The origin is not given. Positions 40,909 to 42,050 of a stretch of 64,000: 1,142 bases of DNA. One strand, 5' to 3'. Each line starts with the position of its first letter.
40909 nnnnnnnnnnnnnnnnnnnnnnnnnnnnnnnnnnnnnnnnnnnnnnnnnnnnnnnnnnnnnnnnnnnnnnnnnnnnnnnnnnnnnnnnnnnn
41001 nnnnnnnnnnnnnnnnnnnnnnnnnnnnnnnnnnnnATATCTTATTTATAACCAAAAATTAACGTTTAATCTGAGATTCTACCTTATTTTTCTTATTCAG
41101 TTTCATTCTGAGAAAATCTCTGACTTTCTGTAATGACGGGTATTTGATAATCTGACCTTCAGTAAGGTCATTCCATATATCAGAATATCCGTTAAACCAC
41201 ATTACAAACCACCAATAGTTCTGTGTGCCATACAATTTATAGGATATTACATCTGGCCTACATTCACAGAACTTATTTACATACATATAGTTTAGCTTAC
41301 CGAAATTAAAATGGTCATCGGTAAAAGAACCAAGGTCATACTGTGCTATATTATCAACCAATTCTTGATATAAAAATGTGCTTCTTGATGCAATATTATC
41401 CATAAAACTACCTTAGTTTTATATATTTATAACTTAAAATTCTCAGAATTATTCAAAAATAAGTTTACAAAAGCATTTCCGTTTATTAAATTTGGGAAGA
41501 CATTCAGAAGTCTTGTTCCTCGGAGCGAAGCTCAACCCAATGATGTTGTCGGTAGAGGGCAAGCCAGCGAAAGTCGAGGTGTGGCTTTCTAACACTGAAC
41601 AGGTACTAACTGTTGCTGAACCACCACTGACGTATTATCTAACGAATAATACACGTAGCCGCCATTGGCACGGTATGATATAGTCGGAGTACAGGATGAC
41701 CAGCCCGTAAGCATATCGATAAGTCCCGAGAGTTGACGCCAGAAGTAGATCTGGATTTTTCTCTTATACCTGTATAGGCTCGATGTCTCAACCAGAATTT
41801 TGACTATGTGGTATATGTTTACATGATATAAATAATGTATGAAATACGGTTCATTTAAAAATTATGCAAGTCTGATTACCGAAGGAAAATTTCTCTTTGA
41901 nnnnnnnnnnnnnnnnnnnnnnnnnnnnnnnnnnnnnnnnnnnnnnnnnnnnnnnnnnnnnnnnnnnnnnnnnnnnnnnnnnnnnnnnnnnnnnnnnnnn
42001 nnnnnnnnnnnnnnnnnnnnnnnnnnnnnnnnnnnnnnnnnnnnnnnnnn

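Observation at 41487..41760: Discrete GC-rich transcription unit that looks like a novel structured ncRNA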

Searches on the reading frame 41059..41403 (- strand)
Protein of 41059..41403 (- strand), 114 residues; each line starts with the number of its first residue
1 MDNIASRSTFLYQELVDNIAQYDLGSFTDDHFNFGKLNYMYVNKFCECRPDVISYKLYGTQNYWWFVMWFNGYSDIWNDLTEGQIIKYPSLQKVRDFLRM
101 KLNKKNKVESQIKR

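Call 14: search_protein_families(library=pfam, proteins=[window:41059-41403:-], max_evalue=0.01)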
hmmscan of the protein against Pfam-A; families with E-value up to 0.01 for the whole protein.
window:41059-41403:- (114 aa): 1 family
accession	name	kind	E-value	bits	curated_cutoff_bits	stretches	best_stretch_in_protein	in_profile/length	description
PF11246.14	Phage_gp53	-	0.0097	16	21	0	46-83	52-89/200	Base plate wedge protein 53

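Call 20: search_protein_families(library=phrogs, proteins=[window:41059-41403:-], max_evalue=0.001)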
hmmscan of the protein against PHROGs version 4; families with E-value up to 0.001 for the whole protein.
window:41059-41403:- (114 aa): 3 families
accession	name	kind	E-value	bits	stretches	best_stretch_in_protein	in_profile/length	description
phrog_15542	-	tail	3.1e-12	47.4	1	36-106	34-104/110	tail sheath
phrog_1269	-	tail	6.9e-10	39.3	1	48-107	36-95/99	baseplate wedge subunit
phrog_7145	-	tail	1.8e-08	35.5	1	44-101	45-104/108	baseplate wedge subunit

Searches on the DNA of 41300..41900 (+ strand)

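Call 6: search_rna_families(source=window, start=41300, end=41900, threshold=evalue, max_evalue=10, show_alignments=3)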
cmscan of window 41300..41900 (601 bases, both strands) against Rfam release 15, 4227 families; matches with E-value up to 10: 1.
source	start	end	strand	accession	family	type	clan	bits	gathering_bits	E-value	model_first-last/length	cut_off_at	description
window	41626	41731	+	RF02947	cow-rumen-2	Gene; sRNA;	-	99.3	66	6.4e-20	1-106/106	no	cow-rumen-2 RNA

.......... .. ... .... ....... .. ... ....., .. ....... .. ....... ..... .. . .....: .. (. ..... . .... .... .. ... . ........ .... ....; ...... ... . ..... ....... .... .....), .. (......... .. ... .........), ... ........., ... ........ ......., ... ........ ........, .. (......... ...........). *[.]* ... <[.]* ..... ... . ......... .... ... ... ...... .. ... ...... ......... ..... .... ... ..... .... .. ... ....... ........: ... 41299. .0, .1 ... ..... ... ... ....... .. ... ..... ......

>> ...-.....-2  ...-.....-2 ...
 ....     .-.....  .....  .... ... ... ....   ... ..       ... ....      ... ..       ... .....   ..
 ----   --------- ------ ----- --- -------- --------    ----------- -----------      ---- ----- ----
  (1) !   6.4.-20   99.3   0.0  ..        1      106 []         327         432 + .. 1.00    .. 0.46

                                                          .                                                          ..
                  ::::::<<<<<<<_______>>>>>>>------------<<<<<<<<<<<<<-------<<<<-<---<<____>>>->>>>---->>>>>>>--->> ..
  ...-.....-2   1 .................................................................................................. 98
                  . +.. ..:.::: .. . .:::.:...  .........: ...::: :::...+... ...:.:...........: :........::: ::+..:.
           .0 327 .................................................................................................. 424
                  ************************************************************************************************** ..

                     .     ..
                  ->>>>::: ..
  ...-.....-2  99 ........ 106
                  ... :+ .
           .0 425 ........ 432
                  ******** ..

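Call 9: search_dna_similar(query=window:41440-41800:+, collection=phages, mode=distant, max_rows=40)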
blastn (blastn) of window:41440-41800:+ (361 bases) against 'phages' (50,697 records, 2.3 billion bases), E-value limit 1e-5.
No match.

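Call 55: build_rna_model(alignment_id=A1, structure=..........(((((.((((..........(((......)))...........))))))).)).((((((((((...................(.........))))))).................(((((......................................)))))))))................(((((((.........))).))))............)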
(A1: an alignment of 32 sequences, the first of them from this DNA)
Model R1 built from alignment A1 (32 sequences, 231 columns); structure: as given.
model positions 161; base pairs 35; branch points 3; effective number of sequences 3.69; information 0.59 bits per position. Calibrated on 0.2 Mb of random sequence (short: E-values are rough).
structure used (alignment columns):
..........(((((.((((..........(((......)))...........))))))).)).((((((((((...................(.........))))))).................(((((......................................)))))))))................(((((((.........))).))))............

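Call 56: search_with_rna_model(model_id=R1, sources=[window, L019, L004, L025, L051, L003, L001, L034, L039, L010, L012, L030, L032, L035, L008, L006, L021, L059, L317, L016, L056, L002, L022, L036, L028, L046, L029, L007, L020, L013, L009, L319, L040, L302, L323, L315, L306, L033, L015, L031, L049, L011, L017, L018, L304, L311, L014, L252, L303, L312, L320, L266, L181, L310, L321, L026, L044, L305, L301], make_alignment=true, max_evalue=0.01)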
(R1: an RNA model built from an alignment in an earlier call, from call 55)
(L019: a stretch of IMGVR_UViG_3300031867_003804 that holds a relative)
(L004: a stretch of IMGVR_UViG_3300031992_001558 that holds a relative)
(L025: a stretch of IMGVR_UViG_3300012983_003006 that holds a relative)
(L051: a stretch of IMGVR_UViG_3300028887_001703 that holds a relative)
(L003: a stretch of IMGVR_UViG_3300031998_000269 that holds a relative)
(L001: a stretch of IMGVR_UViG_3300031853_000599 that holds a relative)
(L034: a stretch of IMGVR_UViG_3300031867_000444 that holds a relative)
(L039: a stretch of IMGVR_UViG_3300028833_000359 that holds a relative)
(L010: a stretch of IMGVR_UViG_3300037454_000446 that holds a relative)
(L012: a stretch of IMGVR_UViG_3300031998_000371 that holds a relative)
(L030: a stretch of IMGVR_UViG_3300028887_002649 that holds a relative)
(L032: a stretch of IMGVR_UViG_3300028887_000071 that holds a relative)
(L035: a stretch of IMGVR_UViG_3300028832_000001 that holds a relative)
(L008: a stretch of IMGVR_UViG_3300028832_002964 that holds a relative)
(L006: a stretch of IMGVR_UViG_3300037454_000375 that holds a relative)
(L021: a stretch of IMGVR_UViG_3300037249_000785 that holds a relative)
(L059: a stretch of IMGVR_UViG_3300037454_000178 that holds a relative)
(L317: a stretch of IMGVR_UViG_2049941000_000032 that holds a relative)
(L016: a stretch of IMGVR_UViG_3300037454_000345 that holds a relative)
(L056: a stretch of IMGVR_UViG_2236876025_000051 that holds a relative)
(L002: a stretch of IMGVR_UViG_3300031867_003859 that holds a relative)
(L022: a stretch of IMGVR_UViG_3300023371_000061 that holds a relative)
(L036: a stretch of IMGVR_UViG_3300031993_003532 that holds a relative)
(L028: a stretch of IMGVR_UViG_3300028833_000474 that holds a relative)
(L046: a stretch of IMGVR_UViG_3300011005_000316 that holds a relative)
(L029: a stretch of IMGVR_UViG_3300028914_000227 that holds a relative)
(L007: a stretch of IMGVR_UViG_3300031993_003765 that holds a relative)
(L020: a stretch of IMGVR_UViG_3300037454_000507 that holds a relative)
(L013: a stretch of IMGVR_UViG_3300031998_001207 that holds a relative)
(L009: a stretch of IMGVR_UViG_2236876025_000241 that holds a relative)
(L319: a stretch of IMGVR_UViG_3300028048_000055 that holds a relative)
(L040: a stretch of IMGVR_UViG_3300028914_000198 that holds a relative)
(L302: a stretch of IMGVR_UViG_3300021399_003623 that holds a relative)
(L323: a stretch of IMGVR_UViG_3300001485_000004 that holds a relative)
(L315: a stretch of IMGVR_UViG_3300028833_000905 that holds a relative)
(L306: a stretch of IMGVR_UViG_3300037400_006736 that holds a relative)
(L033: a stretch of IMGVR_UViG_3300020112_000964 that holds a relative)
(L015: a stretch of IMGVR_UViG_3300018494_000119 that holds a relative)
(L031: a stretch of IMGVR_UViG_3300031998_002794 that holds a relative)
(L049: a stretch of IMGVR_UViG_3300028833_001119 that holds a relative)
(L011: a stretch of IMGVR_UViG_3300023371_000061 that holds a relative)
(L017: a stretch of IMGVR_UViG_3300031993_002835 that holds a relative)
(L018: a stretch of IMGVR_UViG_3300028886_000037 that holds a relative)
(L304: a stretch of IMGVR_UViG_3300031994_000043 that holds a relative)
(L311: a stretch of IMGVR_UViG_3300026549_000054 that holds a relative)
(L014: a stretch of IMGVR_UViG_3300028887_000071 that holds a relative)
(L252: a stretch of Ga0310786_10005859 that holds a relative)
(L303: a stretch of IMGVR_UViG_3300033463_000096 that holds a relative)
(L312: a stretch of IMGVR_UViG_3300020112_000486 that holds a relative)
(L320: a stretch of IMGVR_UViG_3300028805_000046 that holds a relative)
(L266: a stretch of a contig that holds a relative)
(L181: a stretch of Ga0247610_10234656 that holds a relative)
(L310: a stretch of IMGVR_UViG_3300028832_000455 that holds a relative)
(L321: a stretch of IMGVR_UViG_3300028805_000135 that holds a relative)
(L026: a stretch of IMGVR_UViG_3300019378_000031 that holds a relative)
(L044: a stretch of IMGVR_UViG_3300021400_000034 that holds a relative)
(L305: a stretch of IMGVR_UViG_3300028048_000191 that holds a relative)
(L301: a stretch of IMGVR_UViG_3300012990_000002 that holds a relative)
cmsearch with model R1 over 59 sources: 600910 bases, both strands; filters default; matches with E-value up to 0.01: 58.
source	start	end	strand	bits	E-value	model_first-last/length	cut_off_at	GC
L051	9636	9798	+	162.2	2.4e-40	1-161/161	no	0.39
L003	744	906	-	160.2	8.1e-40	1-161/161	no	0.4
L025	3397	3559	+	159.8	1e-39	1-161/161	no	0.41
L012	8187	8349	-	159.6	1.2e-39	1-161/161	no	0.39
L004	12897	13059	+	159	1.7e-39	1-161/161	no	0.39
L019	8322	8484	+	158.4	2.4e-39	1-161/161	no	0.39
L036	2743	2924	-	156.6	7.1e-39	1-161/161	no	0.45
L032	7321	7501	+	155.3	1.6e-38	1-161/161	no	0.41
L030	4256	4436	-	154.9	2.1e-38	1-161/161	no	0.39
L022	4322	4503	-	154.3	2.9e-38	1-161/161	no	0.42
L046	1142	1321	-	153.9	3.8e-38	1-161/161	no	0.44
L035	3895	4075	-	152.5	8.6e-38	1-161/161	no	0.4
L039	2132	2296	+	150.4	3.1e-37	1-161/161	no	0.41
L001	11967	12131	+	150.4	3.1e-37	1-161/161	no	0.41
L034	2649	2813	-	150.4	3.1e-37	1-161/161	no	0.41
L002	6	169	+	149.3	6.2e-37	1-161/161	no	0.46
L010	1838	2002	+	149.2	6.5e-37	1-161/161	no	0.41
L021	394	557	+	148.9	7.8e-37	1-161/161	no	0.45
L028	2920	3101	+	148.8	8.3e-37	1-161/161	no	0.42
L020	11226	11405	-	147.8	1.5e-36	1-161/161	no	0.45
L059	317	480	+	147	2.5e-36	1-161/161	no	0.47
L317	4763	4929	+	139.4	2.5e-34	1-161/161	no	0.44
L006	8589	8755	+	137.3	9e-34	1-161/161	no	0.41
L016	10089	10245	-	136.6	1.4e-33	1-161/161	no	0.5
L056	3161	3317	+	136.6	1.4e-33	1-161/161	no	0.5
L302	9221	9392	-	134.6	4.6e-33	1-161/161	no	0.41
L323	2366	2537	-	134.6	4.6e-33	1-161/161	no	0.41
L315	11907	12078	+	134.6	4.6e-33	1-161/161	no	0.41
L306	1266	1437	-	134.6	4.6e-33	1-161/161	no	0.41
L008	4130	4295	+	134.4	5.2e-33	1-161/161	no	0.42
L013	3803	3975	+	133.6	8.7e-33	1-161/161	no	0.53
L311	1567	1743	-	129.7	9.2e-32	1-161/161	no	0.37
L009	10292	10448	-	129.2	1.3e-31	1-161/161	no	0.43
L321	7127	7306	-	129.1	1.3e-31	1-161/161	no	0.44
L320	2846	3038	+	125.3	1.3e-30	1-161/161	no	0.44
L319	8965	9165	+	123.4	4.2e-30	1-161/161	no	0.39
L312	760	903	+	117.1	2e-28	1-161/161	no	0.48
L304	202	338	-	114.7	8.5e-28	1-161/161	no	0.41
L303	3822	3964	-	109.6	1.9e-26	1-161/161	no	0.49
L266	4055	4196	-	108.8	3.1e-26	1-161/161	no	0.44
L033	5064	5247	+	108.1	4.7e-26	1-161/161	no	0.4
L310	1836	1979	-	106.6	1.1e-25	1-161/161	no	0.51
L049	539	728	+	102.7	1.2e-24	1-161/161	no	0.42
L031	3040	3184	+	102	1.9e-24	1-161/161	no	0.49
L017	2962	3151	-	102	1.9e-24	1-161/161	no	0.42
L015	9939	10128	+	101.4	2.7e-24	1-161/161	no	0.42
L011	16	205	+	101.4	2.7e-24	1-161/161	no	0.42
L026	922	1111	+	101.4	2.7e-24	1-161/161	no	0.42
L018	175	316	+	93.8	2.7e-22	1-161/161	no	0.54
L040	587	727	+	91.9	8.9e-22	1-161/161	no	0.37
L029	7582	7721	+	91.5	1.1e-21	1-161/161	no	0.39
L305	9786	9935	+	91.4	1.2e-21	1-161/161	no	0.46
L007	4524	4663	+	88.8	5.9e-21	1-161/161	no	0.41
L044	3932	4121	-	87.8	1.1e-20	1-161/161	no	0.56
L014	194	348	-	34.2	1.5e-06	1-161/161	no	0.49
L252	8901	9055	+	34.2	1.5e-06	1-161/161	no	0.49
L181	1056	1210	-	31.7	6.9e-06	1-161/161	no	0.49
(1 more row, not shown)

Alignment A2: 58 matches aligned to the model, 282 columns, each read 5' to 3' on its own strand. Consensus structure (alignment columns), stored with it:
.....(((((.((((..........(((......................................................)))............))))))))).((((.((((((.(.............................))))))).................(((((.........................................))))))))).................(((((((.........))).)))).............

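Call 75: build_rna_model(alignment_id=A3, structure=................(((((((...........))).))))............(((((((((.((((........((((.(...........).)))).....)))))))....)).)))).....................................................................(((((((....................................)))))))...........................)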
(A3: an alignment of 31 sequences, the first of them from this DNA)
Model R2 built from alignment A3 (31 sequences, 268 columns); structure: as given.
model positions 176; base pairs 32; branch points 2; effective number of sequences 3.84; information 0.59 bits per position. Calibrated on 0.2 Mb of random sequence (short: E-values are rough).
structure used (alignment columns):
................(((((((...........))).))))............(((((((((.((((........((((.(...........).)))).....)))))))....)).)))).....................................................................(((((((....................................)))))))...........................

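Call 76: search_with_rna_model(model_id=R2, sources=[window, L019, L004, L025, L051, L003, L001, L034, L039, L010, L012, L030, L032, L035, L008, L006, L021, L059, L317, L016, L056, L002, L022, L036, L028, L046, L029, L007, L020, L013, L009, L319, L040, L302, L323, L315, L306, L033, L015, L031, L049, L011, L017, L018, L304, L311, L014, L252, L303, L312, L320, L266, L181, L310, L321, L044, L305, L301], make_alignment=true, max_evalue=0.001)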
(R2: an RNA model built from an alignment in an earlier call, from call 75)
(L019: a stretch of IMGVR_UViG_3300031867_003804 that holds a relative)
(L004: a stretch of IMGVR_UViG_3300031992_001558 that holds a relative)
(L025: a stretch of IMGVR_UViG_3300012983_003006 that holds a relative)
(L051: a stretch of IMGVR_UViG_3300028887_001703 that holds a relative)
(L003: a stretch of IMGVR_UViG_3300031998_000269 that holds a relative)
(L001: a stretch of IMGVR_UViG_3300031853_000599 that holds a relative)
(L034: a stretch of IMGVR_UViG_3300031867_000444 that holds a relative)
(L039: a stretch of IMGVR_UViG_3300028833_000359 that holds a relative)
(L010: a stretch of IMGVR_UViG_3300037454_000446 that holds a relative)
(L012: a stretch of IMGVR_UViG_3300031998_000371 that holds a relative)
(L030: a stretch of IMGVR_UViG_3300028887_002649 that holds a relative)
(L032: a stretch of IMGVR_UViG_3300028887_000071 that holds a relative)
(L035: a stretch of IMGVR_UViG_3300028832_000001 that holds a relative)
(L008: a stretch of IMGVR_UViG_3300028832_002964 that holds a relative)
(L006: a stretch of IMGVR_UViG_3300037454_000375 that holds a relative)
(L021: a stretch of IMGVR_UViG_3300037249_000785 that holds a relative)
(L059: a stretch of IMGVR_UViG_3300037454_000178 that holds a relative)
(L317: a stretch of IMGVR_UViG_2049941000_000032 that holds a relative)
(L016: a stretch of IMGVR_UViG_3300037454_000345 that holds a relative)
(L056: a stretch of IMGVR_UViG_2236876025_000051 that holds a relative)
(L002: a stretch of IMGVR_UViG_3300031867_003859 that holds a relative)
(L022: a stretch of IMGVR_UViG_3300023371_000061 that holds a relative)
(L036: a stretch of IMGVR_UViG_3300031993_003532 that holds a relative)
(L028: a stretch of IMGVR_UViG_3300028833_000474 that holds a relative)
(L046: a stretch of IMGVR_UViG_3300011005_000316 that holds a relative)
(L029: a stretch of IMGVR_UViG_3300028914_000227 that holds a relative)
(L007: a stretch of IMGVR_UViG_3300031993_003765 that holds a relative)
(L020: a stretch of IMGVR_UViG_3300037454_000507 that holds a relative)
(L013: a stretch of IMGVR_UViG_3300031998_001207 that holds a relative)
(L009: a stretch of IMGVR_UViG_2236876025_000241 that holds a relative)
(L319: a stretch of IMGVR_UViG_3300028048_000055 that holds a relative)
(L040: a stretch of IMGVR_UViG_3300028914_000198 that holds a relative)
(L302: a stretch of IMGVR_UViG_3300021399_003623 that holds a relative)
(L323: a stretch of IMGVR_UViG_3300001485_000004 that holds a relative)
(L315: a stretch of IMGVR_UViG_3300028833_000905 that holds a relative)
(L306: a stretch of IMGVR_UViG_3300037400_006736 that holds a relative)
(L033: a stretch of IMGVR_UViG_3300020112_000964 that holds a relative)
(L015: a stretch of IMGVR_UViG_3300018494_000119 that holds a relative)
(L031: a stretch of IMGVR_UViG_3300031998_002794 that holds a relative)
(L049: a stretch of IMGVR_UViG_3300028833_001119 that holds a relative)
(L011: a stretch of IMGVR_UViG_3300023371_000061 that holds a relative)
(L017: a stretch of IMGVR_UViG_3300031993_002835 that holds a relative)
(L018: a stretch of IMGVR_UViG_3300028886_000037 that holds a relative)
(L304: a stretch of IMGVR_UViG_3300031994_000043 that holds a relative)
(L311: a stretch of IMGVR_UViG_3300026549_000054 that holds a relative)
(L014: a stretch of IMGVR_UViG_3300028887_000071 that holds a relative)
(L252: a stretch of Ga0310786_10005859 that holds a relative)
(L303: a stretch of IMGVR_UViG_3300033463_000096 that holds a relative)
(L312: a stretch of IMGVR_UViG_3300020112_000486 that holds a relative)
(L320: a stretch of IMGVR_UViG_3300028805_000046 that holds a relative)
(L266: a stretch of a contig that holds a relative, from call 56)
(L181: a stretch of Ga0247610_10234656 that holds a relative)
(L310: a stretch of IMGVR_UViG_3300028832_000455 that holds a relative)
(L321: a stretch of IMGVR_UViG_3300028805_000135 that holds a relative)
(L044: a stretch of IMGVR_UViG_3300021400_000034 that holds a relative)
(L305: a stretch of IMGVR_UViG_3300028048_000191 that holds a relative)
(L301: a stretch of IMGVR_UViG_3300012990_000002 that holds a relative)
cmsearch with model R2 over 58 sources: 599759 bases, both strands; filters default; matches with E-value up to 0.001: 57.
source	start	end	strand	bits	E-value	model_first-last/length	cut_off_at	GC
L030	4133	4303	-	174.2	9.5e-35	1-176/176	no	0.42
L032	7454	7623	+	169.6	9.1e-34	1-176/176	no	0.42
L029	7673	7846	+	169.3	1e-33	1-176/176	no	0.38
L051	9751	9923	+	169.2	1.1e-33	1-176/176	no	0.42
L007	4615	4787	+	169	1.3e-33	1-176/176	no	0.38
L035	3773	3942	-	168.9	1.3e-33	1-176/176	no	0.41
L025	3512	3689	+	167.9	2.1e-33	1-176/176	no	0.42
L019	8437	8614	+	166.1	5.2e-33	1-176/176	no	0.42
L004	13012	13189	+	164.5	1.2e-32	1-176/176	no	0.42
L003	615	791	-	163.1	2.4e-32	1-176/176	no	0.42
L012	8063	8234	-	160.8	7.5e-32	1-176/176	no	0.4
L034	2516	2696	-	158.7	2.1e-31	1-176/176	no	0.44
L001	12084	12264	+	158.1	2.8e-31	1-176/176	no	0.44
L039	2249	2429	+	158.1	2.8e-31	1-176/176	no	0.44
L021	510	693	+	155.4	1.1e-30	1-176/176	no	0.42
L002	122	305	+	155.4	1.1e-30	1-176/176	no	0.42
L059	433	617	+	154.2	1.9e-30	1-176/176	no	0.43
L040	679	851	+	153.7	2.5e-30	1-176/176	no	0.36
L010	1955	2135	+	152.8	4e-30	1-176/176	no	0.44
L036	2598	2790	-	149.7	1.8e-29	1-176/176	no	0.45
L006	8708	8887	+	148.9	2.8e-29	1-176/176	no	0.48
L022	4177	4369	-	147.9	4.5e-29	1-176/176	no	0.43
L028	3054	3246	+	147.9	4.6e-29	1-176/176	no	0.44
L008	4248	4427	+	146.4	9.5e-29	1-176/176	no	0.47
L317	4882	5061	+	146.2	1.1e-28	1-176/176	no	0.49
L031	3137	3331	+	145.9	1.2e-28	1-176/176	no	0.41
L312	856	1052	+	145.7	1.4e-28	1-176/176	no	0.48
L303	3671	3869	-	142.3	7.3e-28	1-176/176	no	0.46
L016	9957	10136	-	141.5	1.1e-27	1-176/176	no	0.46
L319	9116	9295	+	141.4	1.1e-27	1-176/176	no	0.41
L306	1111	1312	-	141.3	1.2e-27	1-176/176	no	0.41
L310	1686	1884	-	139.8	2.6e-27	1-176/176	no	0.46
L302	9064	9267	-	139.7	2.7e-27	1-176/176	no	0.42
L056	3270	3449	+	139.2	3.5e-27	1-176/176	no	0.47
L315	12032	12234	+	139.1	3.6e-27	1-176/176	no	0.41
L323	2209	2412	-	138.5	4.8e-27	1-176/176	no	0.42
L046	992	1189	-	133.7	5.5e-26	1-176/176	no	0.44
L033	5200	5368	+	132.6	9e-26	1-176/176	no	0.37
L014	60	242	-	132.5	9.6e-26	1-176/176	no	0.46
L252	9007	9189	+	132.5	9.6e-26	1-176/176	no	0.46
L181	922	1104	-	131.5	1.6e-25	1-176/176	no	0.45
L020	11079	11273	-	130.3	2.8e-25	1-176/176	no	0.44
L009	10152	10339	-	130.1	3.2e-25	1-176/176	no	0.51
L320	2991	3184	+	129.6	4.1e-25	1-176/176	no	0.41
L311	1418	1614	-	129.4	4.5e-25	1-176/176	no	0.38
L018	268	472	+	129.1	5.3e-25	1-176/176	no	0.5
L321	6984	7174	-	129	5.5e-25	1-176/176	no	0.38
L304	53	249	-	127.2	1.4e-24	1-176/176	no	0.38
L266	3906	4100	-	125.7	2.9e-24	1-176/176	no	0.45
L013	3929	4128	+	125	4.2e-24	1-176/176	no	0.54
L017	2846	3008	-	115.1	5.5e-22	1-176/176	no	0.39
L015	10082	10244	+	113.1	1.5e-21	1-176/176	no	0.4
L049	682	844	+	113.1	1.5e-21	1-176/176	no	0.4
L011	159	321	+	113.1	1.5e-21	1-176/176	no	0.4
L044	3769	3980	-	103.5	1.9e-19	1-176/176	no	0.53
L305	9886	10088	+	85.7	1.3e-15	1-176/176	no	0.45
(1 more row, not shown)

Alignment A4: 57 matches aligned to the model, 269 columns, each read 5' to 3' on its own strand. Consensus structure (alignment columns), stored with it:
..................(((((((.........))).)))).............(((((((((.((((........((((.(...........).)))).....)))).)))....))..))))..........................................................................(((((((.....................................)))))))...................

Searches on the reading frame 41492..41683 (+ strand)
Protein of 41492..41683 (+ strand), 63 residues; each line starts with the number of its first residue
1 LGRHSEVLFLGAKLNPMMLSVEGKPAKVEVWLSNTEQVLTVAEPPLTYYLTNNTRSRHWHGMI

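Call 14: search_protein_families(library=pfam, proteins=[window:41492-41683:+], max_evalue=0.01)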
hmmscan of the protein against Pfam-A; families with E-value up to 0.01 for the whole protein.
window:41492-41683:+ (63 aa): 0 families
